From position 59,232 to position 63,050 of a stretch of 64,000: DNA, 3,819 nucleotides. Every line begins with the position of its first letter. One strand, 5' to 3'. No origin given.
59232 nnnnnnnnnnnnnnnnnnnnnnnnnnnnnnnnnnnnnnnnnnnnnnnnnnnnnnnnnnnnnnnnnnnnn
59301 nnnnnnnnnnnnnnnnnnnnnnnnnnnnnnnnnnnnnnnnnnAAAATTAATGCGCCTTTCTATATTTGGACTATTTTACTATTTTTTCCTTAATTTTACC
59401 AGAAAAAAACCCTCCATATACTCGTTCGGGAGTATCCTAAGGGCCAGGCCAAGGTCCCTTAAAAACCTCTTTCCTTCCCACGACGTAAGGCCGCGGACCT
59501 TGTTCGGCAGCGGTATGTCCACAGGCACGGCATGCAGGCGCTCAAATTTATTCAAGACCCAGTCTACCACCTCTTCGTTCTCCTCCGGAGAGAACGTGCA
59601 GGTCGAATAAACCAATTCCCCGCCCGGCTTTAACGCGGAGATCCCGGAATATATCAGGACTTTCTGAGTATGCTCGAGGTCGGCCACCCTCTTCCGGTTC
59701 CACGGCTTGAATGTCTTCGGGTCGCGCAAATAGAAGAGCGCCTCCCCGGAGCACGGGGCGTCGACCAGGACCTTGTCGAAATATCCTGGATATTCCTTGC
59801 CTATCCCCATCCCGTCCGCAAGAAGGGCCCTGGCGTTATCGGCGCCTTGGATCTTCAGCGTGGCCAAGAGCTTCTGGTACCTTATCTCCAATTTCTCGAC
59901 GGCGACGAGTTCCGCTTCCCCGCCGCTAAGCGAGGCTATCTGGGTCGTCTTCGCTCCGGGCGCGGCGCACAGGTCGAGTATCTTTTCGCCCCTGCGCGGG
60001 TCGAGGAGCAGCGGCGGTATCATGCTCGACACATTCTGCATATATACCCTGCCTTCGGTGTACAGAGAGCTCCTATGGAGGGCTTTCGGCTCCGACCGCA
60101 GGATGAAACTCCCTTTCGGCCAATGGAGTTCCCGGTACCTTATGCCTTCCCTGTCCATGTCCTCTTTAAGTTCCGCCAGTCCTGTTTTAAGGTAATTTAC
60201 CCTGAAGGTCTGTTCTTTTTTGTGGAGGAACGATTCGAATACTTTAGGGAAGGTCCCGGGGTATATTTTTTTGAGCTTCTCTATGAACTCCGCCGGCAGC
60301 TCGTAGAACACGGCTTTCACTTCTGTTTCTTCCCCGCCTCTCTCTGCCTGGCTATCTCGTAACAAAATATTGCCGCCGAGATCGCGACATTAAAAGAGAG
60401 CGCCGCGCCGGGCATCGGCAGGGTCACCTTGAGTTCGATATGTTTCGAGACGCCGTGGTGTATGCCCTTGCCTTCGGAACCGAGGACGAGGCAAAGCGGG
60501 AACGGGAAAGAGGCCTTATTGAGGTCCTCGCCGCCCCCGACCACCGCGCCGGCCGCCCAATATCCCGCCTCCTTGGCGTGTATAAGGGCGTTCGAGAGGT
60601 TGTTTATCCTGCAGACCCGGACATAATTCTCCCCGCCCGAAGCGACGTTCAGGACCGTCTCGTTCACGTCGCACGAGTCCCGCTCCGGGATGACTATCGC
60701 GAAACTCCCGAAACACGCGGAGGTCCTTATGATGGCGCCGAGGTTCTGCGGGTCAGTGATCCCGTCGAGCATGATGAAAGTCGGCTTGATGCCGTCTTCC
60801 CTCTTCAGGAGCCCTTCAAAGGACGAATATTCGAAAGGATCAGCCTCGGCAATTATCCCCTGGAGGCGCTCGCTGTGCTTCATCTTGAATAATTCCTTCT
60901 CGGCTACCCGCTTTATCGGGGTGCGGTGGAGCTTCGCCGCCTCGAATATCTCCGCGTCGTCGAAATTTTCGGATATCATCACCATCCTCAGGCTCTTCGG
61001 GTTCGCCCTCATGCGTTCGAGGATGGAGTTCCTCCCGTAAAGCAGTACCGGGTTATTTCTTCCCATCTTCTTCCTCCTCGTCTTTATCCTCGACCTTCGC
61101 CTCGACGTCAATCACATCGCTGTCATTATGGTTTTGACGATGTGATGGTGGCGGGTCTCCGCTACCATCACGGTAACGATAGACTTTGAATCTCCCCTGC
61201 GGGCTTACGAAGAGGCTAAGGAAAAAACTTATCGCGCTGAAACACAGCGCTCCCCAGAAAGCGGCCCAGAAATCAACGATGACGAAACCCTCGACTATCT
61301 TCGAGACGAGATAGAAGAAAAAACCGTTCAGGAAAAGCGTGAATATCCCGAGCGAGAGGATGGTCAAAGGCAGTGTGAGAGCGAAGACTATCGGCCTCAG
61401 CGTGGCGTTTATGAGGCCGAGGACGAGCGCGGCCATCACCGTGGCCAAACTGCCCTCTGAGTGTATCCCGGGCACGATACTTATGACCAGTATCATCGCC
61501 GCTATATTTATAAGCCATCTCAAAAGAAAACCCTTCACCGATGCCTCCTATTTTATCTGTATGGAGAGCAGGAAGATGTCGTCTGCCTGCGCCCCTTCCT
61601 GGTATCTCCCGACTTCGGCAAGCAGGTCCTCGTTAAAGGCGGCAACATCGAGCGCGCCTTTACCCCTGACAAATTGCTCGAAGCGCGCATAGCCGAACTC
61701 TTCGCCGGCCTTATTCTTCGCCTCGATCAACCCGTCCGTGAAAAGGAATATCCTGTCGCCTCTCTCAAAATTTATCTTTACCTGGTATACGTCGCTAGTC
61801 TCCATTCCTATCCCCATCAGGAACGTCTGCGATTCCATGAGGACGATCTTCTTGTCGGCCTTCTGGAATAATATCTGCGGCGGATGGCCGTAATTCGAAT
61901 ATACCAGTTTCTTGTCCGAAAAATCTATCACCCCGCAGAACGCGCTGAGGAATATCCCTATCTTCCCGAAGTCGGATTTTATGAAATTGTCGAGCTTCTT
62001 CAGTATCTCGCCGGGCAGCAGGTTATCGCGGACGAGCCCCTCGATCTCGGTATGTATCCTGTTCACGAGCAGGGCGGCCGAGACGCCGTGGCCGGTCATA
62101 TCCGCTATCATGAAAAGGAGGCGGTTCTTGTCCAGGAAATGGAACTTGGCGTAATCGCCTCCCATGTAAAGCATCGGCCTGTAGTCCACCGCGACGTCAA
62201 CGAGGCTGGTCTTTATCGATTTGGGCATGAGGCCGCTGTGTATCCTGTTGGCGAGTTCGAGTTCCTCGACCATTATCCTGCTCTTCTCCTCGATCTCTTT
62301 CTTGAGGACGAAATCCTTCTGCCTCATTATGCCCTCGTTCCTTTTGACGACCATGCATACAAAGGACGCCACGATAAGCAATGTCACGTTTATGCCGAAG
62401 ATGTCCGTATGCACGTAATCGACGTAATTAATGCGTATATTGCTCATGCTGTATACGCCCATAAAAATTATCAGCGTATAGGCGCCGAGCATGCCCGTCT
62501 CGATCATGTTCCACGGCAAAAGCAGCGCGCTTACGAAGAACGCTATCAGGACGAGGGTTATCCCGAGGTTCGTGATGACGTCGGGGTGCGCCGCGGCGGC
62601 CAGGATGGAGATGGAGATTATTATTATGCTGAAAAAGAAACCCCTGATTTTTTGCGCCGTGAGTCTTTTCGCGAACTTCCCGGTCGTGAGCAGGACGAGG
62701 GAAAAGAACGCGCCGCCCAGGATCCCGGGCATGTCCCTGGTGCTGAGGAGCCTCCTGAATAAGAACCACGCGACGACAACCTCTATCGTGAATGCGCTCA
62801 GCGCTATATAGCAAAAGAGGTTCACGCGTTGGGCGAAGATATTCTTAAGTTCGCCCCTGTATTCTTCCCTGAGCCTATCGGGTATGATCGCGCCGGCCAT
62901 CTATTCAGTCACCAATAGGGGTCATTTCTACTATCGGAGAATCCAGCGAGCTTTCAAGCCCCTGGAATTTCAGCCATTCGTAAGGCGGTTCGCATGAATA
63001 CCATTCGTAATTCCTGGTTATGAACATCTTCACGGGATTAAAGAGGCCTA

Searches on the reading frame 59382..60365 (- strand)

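Call 63: search_protein_families(library=pfam, proteins=[window:59382-60365:-], max_evalue=0.00001)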
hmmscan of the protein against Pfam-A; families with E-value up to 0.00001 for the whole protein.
window:59382-60365:- (328 aa): 2 families
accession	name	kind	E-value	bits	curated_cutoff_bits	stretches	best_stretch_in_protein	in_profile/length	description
PF01189.24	Methyltr_RsmB-F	-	2.2e-41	142.1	27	1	119-326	2-199/199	16S rRNA methyltransferase RsmB/F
PF17125.10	Methyltr_RsmF_N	-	6.1e-10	39.8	34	1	23-111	1-85/86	N-terminal domain of 16S rRNA methyltransferase RsmF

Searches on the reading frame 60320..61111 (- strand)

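Call 63: search_protein_families(library=pfam, proteins=[window:60320-61111:-], max_evalue=0.00001)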
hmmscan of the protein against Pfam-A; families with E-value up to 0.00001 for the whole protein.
window:60320-61111:- (264 aa): 2 families
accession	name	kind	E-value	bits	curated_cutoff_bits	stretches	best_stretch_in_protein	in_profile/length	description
PF00588.24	SpoU_methylase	-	2.4e-34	118.9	29.7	1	111-251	2-142/142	SpoU rRNA Methylase family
PF08032.17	SpoU_sub_bind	-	6.8e-12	46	22.8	1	23-95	1-75/76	RNA 2'-O ribose methyltransferase substrate binding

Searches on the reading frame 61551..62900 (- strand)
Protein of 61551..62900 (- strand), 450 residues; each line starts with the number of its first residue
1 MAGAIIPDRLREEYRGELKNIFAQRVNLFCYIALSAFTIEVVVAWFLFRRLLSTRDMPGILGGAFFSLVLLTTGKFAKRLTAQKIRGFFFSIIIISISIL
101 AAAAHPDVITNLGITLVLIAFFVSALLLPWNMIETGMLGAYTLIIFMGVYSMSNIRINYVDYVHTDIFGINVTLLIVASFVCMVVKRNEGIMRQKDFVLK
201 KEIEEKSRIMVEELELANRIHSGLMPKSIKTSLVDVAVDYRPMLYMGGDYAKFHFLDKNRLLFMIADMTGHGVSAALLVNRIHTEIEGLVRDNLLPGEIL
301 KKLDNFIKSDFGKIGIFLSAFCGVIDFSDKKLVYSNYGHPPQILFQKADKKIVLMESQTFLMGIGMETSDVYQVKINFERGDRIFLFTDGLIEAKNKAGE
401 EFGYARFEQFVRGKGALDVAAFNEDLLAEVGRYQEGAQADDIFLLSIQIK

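Call 63: search_protein_families(library=pfam, proteins=[window:61551-62900:-], max_evalue=0.00001)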
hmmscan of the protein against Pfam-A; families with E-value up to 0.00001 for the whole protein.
window:61551-62900:- (450 aa): 1 family
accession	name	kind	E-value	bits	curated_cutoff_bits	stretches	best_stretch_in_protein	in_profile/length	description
PF07228.17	SpoIIE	-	1.6e-42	146.1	25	1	258-449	2-191/192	Stage II sporulation protein E (SpoIIE)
